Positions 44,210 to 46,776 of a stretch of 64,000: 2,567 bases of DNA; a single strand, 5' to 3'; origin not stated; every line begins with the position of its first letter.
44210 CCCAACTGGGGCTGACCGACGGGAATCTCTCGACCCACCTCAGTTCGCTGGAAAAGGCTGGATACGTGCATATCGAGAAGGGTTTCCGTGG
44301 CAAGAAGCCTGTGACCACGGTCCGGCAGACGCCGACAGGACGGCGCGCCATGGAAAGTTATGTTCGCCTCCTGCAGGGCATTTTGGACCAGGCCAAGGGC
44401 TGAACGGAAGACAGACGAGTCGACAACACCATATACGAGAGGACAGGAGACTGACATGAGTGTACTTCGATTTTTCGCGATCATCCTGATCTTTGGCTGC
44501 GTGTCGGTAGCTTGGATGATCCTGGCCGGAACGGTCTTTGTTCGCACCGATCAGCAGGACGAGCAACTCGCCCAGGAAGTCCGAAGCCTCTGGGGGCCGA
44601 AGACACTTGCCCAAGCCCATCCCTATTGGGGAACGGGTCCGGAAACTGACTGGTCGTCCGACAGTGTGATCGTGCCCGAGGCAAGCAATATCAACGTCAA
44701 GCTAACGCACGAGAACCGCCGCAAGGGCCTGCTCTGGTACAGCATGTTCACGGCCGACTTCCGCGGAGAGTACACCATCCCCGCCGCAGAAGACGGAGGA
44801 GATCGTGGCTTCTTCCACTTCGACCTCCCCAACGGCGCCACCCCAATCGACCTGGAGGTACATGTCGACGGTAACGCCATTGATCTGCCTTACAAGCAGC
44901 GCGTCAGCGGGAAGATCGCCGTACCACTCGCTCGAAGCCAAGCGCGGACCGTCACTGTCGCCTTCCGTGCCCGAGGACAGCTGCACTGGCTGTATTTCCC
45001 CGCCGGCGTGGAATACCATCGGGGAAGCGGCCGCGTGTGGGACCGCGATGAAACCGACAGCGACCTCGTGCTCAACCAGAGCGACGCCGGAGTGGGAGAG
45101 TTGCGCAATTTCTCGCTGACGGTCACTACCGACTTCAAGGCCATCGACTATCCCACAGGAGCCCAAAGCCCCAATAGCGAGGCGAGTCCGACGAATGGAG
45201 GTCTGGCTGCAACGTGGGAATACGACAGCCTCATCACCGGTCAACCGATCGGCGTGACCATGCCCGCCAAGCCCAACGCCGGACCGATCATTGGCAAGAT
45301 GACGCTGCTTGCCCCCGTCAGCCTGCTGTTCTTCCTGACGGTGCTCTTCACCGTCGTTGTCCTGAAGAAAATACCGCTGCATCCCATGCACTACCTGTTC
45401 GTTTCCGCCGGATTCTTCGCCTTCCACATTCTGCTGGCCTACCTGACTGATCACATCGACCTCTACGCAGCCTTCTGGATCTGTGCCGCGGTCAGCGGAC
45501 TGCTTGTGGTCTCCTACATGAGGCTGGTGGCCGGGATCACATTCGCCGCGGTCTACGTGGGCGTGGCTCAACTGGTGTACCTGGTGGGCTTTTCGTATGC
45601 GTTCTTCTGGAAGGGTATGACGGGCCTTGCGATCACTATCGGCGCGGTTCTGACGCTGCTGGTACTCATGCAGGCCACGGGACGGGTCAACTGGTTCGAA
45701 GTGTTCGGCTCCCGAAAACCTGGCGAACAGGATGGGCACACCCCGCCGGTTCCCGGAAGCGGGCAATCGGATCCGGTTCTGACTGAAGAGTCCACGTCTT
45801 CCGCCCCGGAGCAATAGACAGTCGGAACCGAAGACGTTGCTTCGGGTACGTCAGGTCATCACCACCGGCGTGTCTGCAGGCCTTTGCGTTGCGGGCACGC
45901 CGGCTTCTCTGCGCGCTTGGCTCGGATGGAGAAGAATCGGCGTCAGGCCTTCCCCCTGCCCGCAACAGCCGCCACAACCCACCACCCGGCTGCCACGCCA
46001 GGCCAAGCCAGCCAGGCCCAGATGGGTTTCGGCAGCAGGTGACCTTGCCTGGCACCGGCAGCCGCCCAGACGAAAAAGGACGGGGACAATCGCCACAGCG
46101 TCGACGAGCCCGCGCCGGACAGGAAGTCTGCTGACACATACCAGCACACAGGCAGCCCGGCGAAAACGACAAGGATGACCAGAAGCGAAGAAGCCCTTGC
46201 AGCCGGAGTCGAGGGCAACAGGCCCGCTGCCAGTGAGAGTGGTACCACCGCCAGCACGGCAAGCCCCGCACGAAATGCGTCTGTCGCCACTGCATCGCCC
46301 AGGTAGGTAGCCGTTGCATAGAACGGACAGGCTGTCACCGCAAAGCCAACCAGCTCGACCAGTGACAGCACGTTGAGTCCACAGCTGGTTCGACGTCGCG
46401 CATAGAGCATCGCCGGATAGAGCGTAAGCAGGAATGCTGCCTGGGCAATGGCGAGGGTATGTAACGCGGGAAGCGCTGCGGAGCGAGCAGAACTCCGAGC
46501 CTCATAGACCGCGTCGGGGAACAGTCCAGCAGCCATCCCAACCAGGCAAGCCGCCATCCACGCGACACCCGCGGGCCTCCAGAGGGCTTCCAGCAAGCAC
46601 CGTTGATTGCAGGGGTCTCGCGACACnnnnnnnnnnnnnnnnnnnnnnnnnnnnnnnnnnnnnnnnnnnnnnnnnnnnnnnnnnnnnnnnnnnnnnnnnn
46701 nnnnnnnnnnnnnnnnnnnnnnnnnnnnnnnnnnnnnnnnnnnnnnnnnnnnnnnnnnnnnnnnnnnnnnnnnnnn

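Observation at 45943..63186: Near-complete dcw cluster lacking ftsA/ftsZ and murD, with four non-canonical genes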

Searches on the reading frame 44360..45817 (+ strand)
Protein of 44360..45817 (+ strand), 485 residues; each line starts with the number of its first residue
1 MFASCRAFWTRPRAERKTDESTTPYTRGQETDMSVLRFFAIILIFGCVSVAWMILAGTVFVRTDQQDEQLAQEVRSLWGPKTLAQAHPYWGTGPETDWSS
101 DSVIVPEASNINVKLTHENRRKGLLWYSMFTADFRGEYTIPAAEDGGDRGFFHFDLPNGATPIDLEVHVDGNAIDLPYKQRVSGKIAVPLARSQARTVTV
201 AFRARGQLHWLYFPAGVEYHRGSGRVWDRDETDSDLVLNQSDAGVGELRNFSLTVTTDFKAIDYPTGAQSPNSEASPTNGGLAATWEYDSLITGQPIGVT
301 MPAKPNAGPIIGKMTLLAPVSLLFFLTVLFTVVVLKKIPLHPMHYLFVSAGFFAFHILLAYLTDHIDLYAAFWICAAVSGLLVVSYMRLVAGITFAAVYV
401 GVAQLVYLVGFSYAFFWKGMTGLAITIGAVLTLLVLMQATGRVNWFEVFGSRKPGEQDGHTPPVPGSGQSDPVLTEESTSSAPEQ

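Call 4: search_protein_families(library=pfam, proteins=[window:44360-45817:+], max_evalue=0.01)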
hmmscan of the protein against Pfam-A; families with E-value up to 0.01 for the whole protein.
window:44360-45817:+ (485 aa): 1 family
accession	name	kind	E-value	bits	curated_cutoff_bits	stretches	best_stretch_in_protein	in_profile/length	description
PF06123.17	CreD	-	2.1e-09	37.2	23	1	324-445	306-427/428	Inner membrane protein CreD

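Call 67: search_protein_families(library=ncbifam, proteins=[window:44360-45817:+], max_evalue=1e-10)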
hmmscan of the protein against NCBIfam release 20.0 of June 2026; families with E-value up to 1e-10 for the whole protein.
window:44360-45817:+ (485 aa): 0 families

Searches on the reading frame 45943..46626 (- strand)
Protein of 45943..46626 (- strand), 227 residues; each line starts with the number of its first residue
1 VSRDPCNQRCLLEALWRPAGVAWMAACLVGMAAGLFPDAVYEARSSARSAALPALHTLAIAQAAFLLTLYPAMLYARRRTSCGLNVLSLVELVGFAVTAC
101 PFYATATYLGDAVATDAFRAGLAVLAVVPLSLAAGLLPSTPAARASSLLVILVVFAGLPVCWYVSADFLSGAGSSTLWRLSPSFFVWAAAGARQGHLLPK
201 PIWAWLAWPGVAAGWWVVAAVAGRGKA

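Call 4: search_protein_families(library=pfam, proteins=[window:45943-46626:-], max_evalue=0.01)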
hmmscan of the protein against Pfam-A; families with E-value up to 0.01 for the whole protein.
window:45943-46626:- (227 aa): 0 families

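Call 11: search_protein_families(library=ncbifam, proteins=[window:45943-46626:-], max_evalue=0.1)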
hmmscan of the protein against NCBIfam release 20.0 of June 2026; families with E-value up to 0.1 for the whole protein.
window:45943-46626:- (227 aa): 0 families

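Call 40: find_homologous_proteins(query=window:45943-46626:-)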
Query window:45943-46626:-: 8000 candidates shared short words with the query, none scored E <= 0.001.

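Call 71: search_protein_representatives(protein=window:45943-46626:-)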
Query: 227 residues. Proteins with E-value up to 0.001 (for the whole library): 162; up to 1e-10: 131; up to 1e-30: 6. The best 150 are listed.
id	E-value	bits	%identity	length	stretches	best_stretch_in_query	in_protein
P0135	1.3e-40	156.1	43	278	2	88-224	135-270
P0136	4.8e-36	141.2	41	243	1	2-225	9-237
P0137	1.3e-32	130.0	41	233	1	8-225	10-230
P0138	1.7e-31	126.3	42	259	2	89-212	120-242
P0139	2.8e-31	125.6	36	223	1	12-219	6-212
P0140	7.4e-31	124.2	39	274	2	81-217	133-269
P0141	1.8e-30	122.9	41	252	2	5-81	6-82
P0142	3.7e-30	122.0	40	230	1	12-221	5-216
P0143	8.7e-30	120.7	38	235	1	11-225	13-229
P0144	9.7e-30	120.6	37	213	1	23-211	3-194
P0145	1.8e-29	119.7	40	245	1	9-224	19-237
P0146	2.3e-29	119.3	39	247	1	5-220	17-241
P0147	5.2e-29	118.2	34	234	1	12-213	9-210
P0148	8.9e-29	117.4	40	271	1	10-214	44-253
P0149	1.0e-28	117.2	38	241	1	9-214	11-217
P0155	9.5e-28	114.1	36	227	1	5-220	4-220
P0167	8.6e-26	107.7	36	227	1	11-225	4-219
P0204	3.3e-20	89.4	29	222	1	12-206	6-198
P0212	2.1e-19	86.8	32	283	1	13-221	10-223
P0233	2.8e-16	76.5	30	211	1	14-205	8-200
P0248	4.0e-12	62.9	29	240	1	6-226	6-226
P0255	1.4e-11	61.2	27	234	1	10-201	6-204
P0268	1.6e-09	54.4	27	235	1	13-215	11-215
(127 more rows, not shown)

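Call 74: search_protein_families(library=pfam, alignment_id=A2, max_evalue=0.01)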
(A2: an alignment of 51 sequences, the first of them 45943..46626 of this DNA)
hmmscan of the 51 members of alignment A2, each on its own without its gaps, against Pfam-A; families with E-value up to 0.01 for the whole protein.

A. member 1, window:45943-46626:- (227 aa): 0 families

B. families by the number of members that match (of 51 scanned): 1 family
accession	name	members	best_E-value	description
PF10332.14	DUF2418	1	0.0049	Protein of unknown function (DUF2418)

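Call 75: search_solved_structures(query=A2, max_evalue=10)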
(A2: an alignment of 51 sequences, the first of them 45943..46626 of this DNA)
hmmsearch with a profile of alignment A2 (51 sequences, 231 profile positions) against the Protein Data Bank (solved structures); distinct sequences matched with E-value up to 10: 1.
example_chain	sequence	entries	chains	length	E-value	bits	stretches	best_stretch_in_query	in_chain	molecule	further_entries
5kzo_A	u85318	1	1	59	0.22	14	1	40-85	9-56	Neurogenic locus notch homolog protein 1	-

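Call 76: list_cluster_members(proteins=[P0136, P0137, P0139, P0142, P0125, P0128, P0003, P0101])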
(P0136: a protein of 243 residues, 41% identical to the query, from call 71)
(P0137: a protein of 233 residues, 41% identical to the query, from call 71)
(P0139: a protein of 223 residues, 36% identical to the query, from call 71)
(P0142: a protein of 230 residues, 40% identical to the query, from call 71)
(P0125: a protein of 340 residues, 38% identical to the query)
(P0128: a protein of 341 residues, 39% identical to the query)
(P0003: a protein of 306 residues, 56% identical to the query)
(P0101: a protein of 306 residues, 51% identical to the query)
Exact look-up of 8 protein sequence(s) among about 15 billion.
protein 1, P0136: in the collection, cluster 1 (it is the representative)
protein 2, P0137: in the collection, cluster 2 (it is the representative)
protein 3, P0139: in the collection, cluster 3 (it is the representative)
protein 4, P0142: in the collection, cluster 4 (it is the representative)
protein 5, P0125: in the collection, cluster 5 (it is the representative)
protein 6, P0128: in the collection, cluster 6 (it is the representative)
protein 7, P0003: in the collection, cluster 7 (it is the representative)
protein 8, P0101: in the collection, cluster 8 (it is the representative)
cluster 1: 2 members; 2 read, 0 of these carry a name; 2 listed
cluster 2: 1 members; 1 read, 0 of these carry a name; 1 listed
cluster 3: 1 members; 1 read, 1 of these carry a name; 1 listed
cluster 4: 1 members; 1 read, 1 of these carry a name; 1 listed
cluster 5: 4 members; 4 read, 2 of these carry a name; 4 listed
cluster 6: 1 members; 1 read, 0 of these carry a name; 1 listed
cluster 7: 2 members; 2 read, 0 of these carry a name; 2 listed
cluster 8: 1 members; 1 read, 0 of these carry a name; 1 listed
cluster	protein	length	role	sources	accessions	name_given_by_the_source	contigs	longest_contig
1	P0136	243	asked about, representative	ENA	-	-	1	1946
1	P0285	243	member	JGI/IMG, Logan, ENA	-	-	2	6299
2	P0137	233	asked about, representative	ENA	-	-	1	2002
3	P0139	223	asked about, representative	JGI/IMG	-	hypothetical protein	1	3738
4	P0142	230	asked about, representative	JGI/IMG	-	hypothetical protein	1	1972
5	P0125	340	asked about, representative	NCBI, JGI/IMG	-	-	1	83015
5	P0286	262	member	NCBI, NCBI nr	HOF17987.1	MAG TPA: hypothetical protein PK082_03695, partial [Phycisphaerae bacterium] | hypothetical protein [Phycisphaerae bacterium]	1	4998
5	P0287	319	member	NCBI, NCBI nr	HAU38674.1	MAG TPA: hypothetical protein DCX07_13280, partial [Phycisphaerales bacterium] | hypothetical protein [Phycisphaerales bacterium]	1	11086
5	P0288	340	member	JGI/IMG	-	-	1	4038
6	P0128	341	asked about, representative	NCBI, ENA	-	-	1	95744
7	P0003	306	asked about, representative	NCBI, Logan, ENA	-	-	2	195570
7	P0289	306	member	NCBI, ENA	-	-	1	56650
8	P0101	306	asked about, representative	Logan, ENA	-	-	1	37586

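Call 78: predict_structure(alignment_id=A2)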
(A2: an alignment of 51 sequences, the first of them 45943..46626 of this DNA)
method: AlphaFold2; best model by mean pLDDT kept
length: 227 residues; sequences in the alignment: 51
mean_pLDDT: 91.4   pTM: 0.89
mean pLDDT of the five models: 91.4, 91.1, 91.0, 90.8, 90.1
residues with pLDDT >= 90: 174; 70-90: 45; 50-70: 7; < 50: 1
segments of 3 or more residues with pLDDT < 50: none
pLDDT, mean of each block of 10 residues (from residue 1): 62 86 98 93 81 97 98 91 84 97 98 98 97 91 94 95 92 86 97 95 96 94 81
secondary structure, 60 per line:
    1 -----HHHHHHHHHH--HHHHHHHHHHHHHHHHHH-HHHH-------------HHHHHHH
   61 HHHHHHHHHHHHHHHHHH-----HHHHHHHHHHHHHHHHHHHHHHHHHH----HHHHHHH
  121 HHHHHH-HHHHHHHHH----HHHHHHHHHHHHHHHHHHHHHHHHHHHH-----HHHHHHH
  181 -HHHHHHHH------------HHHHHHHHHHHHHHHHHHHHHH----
elements in order: H6-15 H18-35 H37-40 H54-78 H84-109 H114-126 H128-136 H141-168 H174-180 H182-189 H202-223

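Call 81: fold_search(model_id=the predicted structure, library=pdb)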
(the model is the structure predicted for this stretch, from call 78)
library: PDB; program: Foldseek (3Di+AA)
matches with E <= 10: 235; with E <= 0.001: 0
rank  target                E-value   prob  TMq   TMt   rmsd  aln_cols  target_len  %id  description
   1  7r89_B                8.3e-02  0.98  0.46  0.25   7.2       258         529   16  The structure of human ABCG5/ABCG8 purified from yeast (released 2021-09-08)
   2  7qba_E                1.1e-01  0.99  0.50  0.46   6.9       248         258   13  CryoEM structure of the ABC transporter NosDFY complexed with nitrous oxide reductase NosZ (released 2022-08-03)
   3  7o0z_D                2.1e-01  0.99  0.53  0.47   7.1       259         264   14  ABC transporter NosFY, nucleotide-free in GDN (released 2022-11-02)
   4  5do7_B                2.6e-01  0.94  0.50  0.25   8.1       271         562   14  Crystal Structure of the Human Sterol Transporter ABCG5/ABCG8 (released 2016-05-11)
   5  7o12_E                2.9e-01  0.98  0.53  0.50   5.9       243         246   13  ABC transporter NosDFY, AMPPNP-bound in GDN (released 2022-04-13)
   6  8wam_A                2.9e-01  0.89  0.45  0.23   7.2       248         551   14  Cryo-EM structure of the ABCG25 E232Q mutant bound to ATP and Magnesium (released 2023-09-27)
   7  7qba_D                3.0e-01  0.98  0.54  0.47   6.7       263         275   14  CryoEM structure of the ABC transporter NosDFY complexed with nitrous oxide reductase NosZ (released 2022-08-03)
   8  8k0x_A                4.0e-01  0.82  0.47  0.24   8.1       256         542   13  ABCG25 Wild Type purified with DDM in the ABA-bound state (released 2024-07-17)
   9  8i3a_A                4.4e-01  0.75  0.44  0.22   9.0       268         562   14  Cryo-EM structure of abscisic acid transporter AtABCG25 in outward conformation (released 2023-09-13)
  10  5do7_D                4.8e-01  0.84  0.48  0.23   8.2       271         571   13  Crystal Structure of the Human Sterol Transporter ABCG5/ABCG8 (released 2016-05-11)
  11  8wbx_A                5.0e-01  0.72  0.43  0.26   8.0       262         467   13  Cryo-EM structure of the ABCG25 bound to ABA (released 2023-09-27)
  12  8iwk_A                5.7e-01  0.75  0.47  0.24   7.9       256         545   14  ABCG25 Wild Type purified with DDM plus CHS in ABA-bound state (released 2024-04-10)
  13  7znq_Y                6.0e-01  0.85  0.50  0.44   7.0       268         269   13  ABC transporter complex NosDFYL in GDN (released 2022-08-03)
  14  9q2n_A                7.9e-01  0.90  0.57  0.54   5.6       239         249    7  Nucleotide-free structure of PmtCD in nanodisc (released 2025-11-26)
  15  8wba_A                7.9e-01  0.77  0.48  0.25   8.1       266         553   13  Cryo-EM structure of the ABCG25 bound to CHS (released 2023-09-27)
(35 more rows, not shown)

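Call 86: find_encoding_contigs(protein=P0285, flank=6000, max_places=2)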
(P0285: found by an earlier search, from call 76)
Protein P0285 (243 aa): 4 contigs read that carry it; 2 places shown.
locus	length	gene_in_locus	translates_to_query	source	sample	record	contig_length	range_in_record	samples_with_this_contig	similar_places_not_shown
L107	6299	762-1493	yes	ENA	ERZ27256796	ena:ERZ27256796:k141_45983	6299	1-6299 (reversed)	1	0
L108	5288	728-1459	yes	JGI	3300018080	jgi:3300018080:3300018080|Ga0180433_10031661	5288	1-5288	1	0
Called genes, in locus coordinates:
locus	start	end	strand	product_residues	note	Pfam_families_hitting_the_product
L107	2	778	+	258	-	?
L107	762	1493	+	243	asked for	-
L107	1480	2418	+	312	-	PF00892:EamA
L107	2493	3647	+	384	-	PF07690:MFS_1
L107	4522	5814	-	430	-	PF02055:Glyco_hydro_30, PF02057:Glyco_hydro_59, PF17189:Glyco_hydro_30C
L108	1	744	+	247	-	?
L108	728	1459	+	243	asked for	-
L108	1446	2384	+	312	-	PF00892:EamA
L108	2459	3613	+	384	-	PF07690:MFS_1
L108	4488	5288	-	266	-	?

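Call 88: list_cluster_members(proteins=[P0143, P0147, P0155, P0167, P0204, P0212, P0233, P0248, P0255, P0268])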
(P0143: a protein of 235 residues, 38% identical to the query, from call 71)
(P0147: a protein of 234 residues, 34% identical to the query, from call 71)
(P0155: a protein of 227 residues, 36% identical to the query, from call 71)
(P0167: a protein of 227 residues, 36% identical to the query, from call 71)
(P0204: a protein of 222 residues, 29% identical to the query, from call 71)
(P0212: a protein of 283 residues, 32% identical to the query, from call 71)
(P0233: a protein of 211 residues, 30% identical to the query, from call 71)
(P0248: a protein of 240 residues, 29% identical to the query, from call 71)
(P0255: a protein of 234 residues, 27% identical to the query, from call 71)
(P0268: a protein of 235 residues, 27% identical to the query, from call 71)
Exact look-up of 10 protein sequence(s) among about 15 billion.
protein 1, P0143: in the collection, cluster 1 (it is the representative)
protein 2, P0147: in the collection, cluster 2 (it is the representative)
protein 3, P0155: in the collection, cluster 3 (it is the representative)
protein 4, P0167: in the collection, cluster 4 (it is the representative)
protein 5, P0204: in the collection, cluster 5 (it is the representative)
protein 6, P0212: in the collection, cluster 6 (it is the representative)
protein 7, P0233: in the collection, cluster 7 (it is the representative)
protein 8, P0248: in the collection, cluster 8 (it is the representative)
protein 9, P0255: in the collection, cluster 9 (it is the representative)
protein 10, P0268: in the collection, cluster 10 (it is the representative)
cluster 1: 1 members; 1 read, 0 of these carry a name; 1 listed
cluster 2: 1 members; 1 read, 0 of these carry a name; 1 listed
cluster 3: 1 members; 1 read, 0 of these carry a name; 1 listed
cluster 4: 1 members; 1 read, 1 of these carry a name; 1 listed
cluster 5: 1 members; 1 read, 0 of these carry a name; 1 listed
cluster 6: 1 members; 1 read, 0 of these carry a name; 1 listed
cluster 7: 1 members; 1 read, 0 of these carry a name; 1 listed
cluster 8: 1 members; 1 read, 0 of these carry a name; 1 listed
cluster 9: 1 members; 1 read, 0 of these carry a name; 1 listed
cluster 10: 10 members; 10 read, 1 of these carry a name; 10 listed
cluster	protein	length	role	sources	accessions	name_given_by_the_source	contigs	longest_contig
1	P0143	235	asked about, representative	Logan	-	-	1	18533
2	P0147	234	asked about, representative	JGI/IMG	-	-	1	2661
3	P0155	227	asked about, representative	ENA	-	-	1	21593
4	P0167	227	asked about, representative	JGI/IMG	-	hypothetical protein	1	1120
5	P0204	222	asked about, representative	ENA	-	-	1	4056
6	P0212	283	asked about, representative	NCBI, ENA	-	-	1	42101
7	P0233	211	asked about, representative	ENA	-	-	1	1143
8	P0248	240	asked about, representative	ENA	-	-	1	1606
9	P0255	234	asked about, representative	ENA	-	-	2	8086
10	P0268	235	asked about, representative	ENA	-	-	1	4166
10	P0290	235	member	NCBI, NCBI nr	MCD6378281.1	MAG: hypothetical protein J7L99_05470 [Planctomycetes bacterium] | hypothetical protein [Planctomycetota bacterium]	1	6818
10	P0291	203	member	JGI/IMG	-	-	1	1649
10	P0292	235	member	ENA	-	-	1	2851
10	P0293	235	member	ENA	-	-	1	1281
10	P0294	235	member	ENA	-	-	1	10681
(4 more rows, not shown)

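Call 89: find_encoding_contigs(protein=P0212, flank=10000, max_places=1)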
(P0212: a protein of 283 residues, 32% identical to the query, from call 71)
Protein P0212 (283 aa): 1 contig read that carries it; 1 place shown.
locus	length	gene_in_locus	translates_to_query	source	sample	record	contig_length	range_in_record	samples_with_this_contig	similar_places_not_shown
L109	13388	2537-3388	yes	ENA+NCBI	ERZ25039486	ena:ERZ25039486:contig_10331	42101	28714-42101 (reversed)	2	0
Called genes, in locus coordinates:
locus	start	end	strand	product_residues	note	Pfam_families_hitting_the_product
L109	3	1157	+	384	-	?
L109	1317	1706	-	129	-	PF13350:Y_phosphatase3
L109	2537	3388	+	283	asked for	-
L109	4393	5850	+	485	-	PF00271:Helicase_C, PF18074:PriA_C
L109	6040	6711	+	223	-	-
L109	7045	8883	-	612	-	PF01343:Peptidase_S49, PF01972:SDH_protease (faint), PF25145:NfeD1b_N (weak), PF01343:Peptidase_S49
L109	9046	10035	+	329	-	PF04055:Radical_SAM (weak)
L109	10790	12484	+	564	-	PF26549:Tricorn_N (faint)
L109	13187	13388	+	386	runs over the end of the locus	PF00069:Pkinase, PF07714:PK_Tyr_Ser-Thr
